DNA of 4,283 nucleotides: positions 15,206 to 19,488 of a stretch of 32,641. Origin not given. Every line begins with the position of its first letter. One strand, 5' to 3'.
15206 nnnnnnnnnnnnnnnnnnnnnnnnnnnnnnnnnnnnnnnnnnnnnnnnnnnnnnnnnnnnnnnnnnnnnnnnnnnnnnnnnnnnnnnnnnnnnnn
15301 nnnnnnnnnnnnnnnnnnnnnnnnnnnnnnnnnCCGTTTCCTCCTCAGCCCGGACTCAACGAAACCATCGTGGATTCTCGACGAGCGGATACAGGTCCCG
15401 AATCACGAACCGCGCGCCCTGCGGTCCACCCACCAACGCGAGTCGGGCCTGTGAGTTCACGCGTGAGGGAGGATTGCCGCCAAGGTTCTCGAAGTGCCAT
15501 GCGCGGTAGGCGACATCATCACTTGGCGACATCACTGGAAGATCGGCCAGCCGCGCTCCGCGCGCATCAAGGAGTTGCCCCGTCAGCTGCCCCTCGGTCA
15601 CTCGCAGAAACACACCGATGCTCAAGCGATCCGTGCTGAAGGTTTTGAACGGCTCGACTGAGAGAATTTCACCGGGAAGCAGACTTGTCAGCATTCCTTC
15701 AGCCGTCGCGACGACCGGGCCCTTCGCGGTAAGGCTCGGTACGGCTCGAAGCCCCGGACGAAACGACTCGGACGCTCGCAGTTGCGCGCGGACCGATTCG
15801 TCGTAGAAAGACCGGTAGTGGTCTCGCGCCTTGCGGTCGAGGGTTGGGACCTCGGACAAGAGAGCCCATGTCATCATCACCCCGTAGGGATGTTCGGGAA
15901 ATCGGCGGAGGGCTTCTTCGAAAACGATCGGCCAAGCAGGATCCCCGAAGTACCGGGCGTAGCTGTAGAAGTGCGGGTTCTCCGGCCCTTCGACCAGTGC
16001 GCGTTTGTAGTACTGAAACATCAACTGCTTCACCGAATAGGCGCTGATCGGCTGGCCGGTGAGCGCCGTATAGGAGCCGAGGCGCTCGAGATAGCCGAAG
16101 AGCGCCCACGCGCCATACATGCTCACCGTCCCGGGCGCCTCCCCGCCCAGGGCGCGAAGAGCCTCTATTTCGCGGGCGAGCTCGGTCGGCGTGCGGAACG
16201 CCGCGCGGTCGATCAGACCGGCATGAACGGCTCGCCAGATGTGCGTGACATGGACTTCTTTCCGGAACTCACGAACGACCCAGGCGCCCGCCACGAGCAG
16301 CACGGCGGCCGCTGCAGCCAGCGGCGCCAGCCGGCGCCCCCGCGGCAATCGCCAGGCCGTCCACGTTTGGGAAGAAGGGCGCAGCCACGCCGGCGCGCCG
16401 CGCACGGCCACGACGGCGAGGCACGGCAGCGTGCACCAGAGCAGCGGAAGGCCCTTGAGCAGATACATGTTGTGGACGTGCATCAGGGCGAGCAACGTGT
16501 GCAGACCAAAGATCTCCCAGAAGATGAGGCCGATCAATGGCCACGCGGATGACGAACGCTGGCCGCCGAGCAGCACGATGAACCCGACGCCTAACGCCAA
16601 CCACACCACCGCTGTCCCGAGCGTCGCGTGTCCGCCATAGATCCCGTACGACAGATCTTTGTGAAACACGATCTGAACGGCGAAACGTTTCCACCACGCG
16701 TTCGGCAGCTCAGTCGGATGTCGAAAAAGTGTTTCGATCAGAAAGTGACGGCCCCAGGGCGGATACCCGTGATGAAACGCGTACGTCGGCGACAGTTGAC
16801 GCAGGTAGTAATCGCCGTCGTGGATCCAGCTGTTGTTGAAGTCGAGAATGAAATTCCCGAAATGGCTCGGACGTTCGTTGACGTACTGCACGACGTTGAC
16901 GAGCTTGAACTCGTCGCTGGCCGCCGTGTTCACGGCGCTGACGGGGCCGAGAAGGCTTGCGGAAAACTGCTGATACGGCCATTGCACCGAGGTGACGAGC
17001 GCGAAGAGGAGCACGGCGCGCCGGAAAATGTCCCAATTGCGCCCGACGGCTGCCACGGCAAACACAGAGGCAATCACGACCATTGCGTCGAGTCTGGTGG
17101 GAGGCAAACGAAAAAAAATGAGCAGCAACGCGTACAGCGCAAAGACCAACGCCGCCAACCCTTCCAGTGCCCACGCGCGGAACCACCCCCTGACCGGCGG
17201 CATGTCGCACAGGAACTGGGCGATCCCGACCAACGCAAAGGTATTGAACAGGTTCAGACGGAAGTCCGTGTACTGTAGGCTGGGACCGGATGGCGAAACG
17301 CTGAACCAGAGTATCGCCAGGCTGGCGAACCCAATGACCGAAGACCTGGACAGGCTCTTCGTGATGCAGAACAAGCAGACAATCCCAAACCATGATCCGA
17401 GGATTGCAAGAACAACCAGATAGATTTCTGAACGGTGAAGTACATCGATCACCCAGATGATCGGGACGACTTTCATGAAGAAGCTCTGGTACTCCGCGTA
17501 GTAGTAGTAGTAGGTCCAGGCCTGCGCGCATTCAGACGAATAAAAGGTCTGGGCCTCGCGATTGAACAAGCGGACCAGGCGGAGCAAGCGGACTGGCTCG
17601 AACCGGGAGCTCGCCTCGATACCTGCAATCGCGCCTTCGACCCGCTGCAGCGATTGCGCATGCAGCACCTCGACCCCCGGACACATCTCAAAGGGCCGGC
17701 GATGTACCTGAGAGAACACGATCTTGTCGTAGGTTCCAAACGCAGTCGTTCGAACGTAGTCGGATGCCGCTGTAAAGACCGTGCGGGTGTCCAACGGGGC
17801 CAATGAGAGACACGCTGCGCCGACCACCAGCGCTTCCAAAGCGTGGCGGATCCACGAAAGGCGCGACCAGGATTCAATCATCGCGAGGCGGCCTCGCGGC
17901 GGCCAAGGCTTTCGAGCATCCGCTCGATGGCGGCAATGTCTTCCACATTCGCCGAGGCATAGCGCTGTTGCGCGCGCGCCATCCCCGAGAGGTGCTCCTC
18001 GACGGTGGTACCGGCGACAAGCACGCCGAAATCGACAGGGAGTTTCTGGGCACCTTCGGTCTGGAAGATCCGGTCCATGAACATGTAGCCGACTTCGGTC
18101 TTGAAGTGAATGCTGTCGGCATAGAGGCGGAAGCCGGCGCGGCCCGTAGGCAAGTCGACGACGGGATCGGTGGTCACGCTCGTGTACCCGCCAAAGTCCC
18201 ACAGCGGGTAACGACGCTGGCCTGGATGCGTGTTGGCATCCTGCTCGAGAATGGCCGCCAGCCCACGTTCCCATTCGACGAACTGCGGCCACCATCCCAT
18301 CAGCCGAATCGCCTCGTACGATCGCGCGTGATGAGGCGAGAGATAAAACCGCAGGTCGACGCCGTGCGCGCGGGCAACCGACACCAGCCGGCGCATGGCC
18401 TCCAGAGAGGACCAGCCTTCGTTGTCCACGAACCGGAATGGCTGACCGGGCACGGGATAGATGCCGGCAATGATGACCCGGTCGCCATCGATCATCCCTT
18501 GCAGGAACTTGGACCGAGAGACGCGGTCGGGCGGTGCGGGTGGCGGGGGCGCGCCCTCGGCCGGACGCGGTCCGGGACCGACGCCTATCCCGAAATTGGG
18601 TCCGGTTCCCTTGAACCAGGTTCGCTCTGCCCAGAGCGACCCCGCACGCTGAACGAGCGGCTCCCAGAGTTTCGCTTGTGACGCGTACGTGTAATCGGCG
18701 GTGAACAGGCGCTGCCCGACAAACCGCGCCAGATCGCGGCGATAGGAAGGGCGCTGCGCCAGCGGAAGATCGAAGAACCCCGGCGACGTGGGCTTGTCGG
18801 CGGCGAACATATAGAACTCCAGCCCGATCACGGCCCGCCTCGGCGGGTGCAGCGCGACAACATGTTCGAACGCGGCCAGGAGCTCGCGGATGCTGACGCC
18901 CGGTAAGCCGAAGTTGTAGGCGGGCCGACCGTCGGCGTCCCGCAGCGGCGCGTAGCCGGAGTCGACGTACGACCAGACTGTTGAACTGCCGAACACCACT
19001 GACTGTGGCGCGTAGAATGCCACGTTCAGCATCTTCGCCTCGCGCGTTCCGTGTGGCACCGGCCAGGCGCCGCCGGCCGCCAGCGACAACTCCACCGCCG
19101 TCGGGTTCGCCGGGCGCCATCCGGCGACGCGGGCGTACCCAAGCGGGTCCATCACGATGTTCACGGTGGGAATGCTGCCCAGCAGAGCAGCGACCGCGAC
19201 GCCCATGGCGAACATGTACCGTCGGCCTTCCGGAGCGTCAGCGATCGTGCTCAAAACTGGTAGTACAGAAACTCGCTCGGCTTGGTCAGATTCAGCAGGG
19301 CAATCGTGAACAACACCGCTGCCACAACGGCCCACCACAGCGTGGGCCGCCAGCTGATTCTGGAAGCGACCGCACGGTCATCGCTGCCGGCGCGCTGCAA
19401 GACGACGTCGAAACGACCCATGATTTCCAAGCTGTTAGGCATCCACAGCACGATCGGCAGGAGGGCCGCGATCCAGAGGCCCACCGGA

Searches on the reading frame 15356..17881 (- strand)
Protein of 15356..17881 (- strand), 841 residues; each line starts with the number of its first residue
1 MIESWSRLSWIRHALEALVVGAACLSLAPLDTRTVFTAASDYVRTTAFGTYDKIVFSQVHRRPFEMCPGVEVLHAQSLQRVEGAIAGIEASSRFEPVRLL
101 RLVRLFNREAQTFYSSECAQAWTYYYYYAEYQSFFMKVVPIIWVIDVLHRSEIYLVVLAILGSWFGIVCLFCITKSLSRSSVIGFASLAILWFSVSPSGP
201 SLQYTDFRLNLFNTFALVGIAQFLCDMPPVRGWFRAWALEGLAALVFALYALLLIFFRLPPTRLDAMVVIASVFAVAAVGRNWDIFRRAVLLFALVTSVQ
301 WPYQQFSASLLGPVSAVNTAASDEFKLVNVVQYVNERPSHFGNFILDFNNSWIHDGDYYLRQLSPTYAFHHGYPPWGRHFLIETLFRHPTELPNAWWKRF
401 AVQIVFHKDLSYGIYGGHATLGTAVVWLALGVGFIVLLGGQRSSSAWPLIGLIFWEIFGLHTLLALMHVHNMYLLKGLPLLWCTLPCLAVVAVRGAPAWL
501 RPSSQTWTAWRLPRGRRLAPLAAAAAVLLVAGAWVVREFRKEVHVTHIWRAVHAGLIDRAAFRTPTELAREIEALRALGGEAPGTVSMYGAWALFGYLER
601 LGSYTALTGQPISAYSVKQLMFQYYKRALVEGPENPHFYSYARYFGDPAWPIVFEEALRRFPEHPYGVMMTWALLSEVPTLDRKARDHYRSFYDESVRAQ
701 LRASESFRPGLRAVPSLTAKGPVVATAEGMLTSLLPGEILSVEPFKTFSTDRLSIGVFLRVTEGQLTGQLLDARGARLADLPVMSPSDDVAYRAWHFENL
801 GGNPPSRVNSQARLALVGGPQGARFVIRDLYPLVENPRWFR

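Call 5: search_protein_families(library=pfam, proteins=[window:15356-17878:-], max_evalue=0.01)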
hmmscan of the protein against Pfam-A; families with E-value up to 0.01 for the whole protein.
window:15356-17878:- (840 aa): 0 families

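Call 39: search_protein_families(library=ncbifam, proteins=[window:15356-17881:-], max_evalue=0.1)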
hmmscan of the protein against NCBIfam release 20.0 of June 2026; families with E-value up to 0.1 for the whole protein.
window:15356-17881:- (841 aa): 0 families

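Call 73: search_protein_families(library=pfam, proteins=[window:15356-17881:-], max_evalue=1)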
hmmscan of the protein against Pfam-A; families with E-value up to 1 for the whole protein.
window:15356-17881:- (841 aa): 1 family
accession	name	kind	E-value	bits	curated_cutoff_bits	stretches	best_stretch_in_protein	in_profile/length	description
PF21858.2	DUF6914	-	0.17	12.1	27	1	4-54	101-152/172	Family of unknown function (DUF6914)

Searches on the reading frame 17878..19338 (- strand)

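Call 5: search_protein_families(library=pfam, proteins=[window:17878-19338:-], max_evalue=0.01)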
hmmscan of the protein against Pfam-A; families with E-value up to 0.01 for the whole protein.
window:17878-19338:- (486 aa): 0 families

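Call 39: search_protein_families(library=ncbifam, proteins=[window:17878-19215:-], max_evalue=0.1)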
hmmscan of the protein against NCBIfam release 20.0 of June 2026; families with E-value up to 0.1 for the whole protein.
window:17878-19215:- (445 aa): 0 families

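Call 73: search_protein_families(library=pfam, proteins=[window:17878-19215:-], max_evalue=1)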
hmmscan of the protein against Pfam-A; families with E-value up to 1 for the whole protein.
window:17878-19215:- (445 aa): 1 family
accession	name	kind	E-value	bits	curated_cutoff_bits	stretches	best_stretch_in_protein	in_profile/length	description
PF15142.11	INCA1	-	0.04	14.4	27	1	182-250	32-99/178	INCA1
